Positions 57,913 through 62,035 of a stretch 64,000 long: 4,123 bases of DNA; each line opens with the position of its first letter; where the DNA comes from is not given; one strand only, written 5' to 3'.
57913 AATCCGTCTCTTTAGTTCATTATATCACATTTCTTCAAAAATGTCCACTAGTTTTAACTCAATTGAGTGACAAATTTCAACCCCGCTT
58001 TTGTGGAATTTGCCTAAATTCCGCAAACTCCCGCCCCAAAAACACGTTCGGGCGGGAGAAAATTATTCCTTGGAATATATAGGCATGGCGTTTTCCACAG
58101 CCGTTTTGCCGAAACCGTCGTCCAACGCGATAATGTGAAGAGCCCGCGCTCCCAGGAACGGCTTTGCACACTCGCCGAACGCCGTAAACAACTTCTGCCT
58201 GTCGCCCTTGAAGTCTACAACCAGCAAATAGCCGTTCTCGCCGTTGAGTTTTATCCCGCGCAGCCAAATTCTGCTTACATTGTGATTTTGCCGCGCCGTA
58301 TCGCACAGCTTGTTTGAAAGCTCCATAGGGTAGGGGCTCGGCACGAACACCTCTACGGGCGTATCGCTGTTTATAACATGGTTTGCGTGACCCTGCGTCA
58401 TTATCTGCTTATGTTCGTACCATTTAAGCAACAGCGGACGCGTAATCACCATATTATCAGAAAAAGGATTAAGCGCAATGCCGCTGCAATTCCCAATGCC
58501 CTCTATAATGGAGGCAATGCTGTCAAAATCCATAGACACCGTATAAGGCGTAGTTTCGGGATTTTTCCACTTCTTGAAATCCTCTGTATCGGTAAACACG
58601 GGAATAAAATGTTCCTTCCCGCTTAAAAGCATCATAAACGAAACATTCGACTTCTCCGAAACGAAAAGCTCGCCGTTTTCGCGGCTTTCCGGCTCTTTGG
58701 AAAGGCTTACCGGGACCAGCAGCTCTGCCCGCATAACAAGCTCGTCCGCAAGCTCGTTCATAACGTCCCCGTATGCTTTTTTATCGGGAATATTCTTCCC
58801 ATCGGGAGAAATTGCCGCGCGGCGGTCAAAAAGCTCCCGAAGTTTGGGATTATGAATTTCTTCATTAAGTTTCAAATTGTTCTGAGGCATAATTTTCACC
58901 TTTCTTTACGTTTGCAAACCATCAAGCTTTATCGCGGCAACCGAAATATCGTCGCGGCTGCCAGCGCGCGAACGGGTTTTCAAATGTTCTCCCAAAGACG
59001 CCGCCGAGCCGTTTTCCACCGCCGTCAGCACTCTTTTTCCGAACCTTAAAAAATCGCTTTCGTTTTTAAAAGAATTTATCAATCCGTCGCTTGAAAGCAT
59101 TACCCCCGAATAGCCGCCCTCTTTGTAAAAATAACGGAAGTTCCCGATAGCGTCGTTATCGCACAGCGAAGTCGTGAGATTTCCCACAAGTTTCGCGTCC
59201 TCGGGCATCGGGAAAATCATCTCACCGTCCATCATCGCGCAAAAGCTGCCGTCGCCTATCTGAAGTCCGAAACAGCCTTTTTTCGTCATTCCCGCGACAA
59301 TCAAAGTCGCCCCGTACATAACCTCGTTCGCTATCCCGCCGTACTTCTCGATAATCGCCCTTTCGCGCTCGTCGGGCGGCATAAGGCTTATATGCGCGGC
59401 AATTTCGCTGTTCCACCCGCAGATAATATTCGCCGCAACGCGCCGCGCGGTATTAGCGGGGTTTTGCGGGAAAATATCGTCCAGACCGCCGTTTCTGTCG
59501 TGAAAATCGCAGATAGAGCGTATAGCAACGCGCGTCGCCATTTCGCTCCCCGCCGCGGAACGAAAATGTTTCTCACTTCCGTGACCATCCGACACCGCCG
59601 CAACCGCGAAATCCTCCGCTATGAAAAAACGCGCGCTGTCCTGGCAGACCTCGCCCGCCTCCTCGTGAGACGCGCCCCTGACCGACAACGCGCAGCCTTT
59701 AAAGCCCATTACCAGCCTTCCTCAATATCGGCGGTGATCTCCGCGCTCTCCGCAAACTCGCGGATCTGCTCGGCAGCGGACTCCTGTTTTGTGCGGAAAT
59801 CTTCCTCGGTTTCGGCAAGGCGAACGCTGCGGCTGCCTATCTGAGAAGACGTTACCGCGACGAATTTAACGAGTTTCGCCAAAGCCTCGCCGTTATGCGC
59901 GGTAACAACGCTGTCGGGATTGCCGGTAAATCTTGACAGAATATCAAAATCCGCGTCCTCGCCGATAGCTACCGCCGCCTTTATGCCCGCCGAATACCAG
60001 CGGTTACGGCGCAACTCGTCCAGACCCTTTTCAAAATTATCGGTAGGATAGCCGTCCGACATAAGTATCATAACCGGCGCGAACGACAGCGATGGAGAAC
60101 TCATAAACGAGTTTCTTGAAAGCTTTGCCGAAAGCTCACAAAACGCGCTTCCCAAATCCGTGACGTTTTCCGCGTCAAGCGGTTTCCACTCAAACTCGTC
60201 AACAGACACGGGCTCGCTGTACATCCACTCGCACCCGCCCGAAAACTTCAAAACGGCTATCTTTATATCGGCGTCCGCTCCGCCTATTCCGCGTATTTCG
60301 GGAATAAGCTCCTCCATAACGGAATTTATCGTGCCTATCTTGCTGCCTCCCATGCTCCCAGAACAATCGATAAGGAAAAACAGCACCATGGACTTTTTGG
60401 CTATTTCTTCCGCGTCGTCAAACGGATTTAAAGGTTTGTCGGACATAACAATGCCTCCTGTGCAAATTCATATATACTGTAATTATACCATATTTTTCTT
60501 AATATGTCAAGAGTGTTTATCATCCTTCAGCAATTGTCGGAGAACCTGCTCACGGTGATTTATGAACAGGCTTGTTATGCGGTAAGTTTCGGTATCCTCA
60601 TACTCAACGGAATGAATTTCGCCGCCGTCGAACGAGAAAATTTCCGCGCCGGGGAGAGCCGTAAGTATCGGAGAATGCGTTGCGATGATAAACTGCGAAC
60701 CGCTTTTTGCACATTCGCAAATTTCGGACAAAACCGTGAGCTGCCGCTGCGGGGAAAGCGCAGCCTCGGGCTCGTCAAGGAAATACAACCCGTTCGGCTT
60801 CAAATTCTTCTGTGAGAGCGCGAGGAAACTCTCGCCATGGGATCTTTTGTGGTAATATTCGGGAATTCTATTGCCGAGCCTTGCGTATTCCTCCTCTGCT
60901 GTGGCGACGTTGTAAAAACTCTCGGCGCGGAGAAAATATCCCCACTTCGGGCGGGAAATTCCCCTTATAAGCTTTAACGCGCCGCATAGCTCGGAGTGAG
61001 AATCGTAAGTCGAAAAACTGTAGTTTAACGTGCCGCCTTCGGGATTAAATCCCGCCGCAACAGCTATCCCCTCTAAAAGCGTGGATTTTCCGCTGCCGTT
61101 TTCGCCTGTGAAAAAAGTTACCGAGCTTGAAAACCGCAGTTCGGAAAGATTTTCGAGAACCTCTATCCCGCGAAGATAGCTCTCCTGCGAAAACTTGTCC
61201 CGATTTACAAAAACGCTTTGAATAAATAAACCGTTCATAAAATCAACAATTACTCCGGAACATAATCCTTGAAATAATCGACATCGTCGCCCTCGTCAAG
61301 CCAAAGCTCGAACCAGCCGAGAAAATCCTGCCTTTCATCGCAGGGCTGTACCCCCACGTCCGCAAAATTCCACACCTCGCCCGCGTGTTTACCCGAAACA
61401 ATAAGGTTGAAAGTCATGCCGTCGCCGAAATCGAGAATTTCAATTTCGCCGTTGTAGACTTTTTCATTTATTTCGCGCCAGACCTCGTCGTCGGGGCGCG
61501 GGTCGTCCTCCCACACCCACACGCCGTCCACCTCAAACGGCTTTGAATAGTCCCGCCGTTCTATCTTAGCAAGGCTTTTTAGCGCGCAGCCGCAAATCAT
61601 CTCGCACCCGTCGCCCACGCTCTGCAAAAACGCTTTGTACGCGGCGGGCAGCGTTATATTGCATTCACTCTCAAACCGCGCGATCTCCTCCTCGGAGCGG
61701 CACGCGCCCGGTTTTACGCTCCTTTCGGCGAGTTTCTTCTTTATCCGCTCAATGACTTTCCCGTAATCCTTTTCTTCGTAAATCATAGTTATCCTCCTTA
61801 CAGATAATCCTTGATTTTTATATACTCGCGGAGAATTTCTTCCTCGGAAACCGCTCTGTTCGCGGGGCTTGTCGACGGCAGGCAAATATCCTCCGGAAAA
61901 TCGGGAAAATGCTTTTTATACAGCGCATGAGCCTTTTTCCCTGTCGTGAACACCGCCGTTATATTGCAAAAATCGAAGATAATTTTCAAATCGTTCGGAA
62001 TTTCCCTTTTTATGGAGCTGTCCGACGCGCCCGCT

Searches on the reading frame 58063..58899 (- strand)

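Call 89: search_protein_families(library=pfam, proteins=[window:58063-58899:-], max_evalue=0.00001)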
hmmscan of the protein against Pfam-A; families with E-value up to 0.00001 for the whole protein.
window:58063-58899:- (278 aa): 2 families
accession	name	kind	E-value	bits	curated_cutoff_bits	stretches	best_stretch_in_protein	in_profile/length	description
PF07179.17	SseB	-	1.4e-17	64.4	21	1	39-157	14-122/124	SseB protein N-terminal domain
PF14581.11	SseB_C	-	5e-17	62.4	22.5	1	177-277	2-106/106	SseB protein C-terminal domain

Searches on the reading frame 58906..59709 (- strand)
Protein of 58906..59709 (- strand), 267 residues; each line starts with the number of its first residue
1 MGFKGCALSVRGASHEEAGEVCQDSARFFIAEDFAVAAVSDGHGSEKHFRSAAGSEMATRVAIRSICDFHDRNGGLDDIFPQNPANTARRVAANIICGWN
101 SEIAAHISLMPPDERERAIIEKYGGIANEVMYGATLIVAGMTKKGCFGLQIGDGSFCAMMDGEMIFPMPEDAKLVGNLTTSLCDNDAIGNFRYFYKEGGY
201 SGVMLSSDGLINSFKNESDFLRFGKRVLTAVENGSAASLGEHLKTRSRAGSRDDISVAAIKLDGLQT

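Call 89: search_protein_families(library=pfam, proteins=[window:58906-59709:-], max_evalue=0.00001)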
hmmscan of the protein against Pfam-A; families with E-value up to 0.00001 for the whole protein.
window:58906-59709:- (267 aa): 1 family
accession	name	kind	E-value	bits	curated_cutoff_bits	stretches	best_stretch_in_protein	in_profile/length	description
PF13672.11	PP2C_2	-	1.4e-32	113.4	24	1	11-242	1-207/209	Protein phosphatase 2C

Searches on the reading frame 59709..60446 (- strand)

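Call 89: search_protein_families(library=pfam, proteins=[window:59709-60446:-], max_evalue=0.00001)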
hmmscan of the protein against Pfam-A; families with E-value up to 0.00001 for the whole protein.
window:59709-60446:- (245 aa): 1 family
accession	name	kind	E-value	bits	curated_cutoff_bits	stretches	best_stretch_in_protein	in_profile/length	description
PF00092.34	VWA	-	7.7e-09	36.4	23.8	1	22-193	2-172/174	von Willebrand factor type A domain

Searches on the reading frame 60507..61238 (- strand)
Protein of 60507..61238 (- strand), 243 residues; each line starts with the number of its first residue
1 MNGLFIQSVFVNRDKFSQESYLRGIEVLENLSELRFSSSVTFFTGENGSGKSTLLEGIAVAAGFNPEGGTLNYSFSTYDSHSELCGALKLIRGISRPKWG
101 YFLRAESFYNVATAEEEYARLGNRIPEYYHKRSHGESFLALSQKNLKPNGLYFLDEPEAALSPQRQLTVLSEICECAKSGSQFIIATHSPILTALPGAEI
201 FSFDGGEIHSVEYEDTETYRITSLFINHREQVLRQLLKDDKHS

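Call 89: search_protein_families(library=pfam, proteins=[window:60507-61238:-], max_evalue=0.00001)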
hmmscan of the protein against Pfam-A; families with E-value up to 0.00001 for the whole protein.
window:60507-61238:- (243 aa): 4 families
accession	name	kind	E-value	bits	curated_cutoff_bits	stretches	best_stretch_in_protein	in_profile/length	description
PF13304.12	AAA_21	-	4.8e-17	63.4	27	2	145-192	255-302/304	AAA domain, putative AbiEii toxin, Type IV TA system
PF13175.12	AAA_15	-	2.2e-13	51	32.1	1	142-192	322-373/374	AAA ATPase domain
PF02463.25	SMC_N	-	1.8e-10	41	40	0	32-59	18-45/220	RecF/RecN/SMC N terminal domain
PF13476.12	AAA_23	-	1.4e-08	36.1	27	1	23-66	5-47/201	AAA domain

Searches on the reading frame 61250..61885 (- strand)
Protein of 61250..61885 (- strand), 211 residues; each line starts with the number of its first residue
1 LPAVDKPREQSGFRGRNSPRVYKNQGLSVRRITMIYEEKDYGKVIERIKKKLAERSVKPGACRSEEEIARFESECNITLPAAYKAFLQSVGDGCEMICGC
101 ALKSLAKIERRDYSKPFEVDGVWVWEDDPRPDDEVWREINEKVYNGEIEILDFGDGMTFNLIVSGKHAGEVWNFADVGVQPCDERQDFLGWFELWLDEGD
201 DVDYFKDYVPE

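Call 89: search_protein_families(library=pfam, proteins=[window:61250-61885:-], max_evalue=0.00001)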
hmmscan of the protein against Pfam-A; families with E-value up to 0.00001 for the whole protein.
window:61250-61885:- (211 aa): 1 family
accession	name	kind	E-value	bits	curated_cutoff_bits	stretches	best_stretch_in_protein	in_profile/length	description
PF09346.15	SMI1_KNR4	-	1.1e-07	32.9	25.4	1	64-179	3-107/125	SMI1 / KNR4 family (SUKH-1)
